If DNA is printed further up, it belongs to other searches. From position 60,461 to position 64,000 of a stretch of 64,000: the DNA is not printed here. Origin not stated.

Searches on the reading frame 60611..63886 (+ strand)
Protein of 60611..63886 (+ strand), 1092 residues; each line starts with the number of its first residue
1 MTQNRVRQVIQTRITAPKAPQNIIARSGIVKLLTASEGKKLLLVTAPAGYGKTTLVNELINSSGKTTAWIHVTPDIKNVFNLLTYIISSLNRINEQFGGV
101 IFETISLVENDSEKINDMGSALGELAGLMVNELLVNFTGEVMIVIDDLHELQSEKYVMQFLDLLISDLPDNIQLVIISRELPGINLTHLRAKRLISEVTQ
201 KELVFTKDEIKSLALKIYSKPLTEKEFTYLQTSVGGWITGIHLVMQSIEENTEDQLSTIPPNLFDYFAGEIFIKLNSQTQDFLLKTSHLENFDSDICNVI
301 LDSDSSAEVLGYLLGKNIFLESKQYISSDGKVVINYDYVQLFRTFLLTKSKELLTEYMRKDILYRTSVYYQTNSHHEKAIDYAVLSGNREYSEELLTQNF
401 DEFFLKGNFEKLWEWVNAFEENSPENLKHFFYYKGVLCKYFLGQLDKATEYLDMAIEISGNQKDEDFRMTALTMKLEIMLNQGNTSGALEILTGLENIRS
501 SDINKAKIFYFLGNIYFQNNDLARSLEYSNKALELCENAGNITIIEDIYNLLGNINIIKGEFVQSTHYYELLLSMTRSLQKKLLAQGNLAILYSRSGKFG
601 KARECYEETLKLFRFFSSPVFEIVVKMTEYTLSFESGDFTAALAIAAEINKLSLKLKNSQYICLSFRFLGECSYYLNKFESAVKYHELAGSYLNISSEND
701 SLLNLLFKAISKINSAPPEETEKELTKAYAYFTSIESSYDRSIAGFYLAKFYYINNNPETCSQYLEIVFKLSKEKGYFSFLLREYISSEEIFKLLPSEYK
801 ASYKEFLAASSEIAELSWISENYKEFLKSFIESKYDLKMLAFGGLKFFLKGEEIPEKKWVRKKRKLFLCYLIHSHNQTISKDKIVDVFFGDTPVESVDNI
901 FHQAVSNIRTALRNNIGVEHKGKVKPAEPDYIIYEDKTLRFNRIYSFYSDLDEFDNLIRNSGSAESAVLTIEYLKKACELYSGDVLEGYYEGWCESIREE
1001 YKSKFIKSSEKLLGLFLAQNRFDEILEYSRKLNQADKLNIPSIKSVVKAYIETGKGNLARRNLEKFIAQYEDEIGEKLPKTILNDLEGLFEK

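Call 46: search_protein_families(library=pfam, proteins=[window:60611-63886:+], max_evalue=0.001)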
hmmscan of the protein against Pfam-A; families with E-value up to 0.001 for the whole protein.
window:60611-63886:+ (1092 aa): 12 families
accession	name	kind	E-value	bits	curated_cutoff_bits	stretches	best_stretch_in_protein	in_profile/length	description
PF13424.12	TPR_12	-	2.4e-15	56.9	30.1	1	547-614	4-76/77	Tetratricopeptide repeat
PF07719.23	TPR_2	-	2.1e-11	43.4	27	0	587-613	5-31/34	Tetratricopeptide repeat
PF00515.34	TPR_1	-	6.9e-11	41.9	27.8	0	585-613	3-31/34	Tetratricopeptide repeat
PF17874.7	TPR_MalT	-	1.3e-09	38.2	45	1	513-653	8-152/336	MalT-like TPR region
PF03704.23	BTAD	-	1.7e-09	38.7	22.1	1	950-1076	2-132/146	Bacterial transcriptional activator domain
PF24883.2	NPHP3_N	-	1.8e-08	35.2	24.8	1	29-179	12-164/164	Nephrocystin 3, N-terminal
PF13428.12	TPR_14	-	1.2e-06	29.1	23.5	0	589-613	7-31/44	Tetratricopeptide repeat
PF13181.12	TPR_8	-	1.2e-06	28.6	25.7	0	506-537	1-32/34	Tetratricopeptide repeat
PF13401.12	AAA_22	-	3.2e-06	27.9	27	1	38-177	4-121/130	AAA domain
PF13374.12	TPR_10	-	1.1e-05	25.8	27.5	0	585-612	4-31/42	Tetratricopeptide repeat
PF13191.12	AAA_16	-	2.1e-05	25.5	32.6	1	36-176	20-166/167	AAA ATPase domain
PF13432.12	TPR_16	-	0.00079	20.3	32.7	0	589-613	3-27/65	Tetratricopeptide repeat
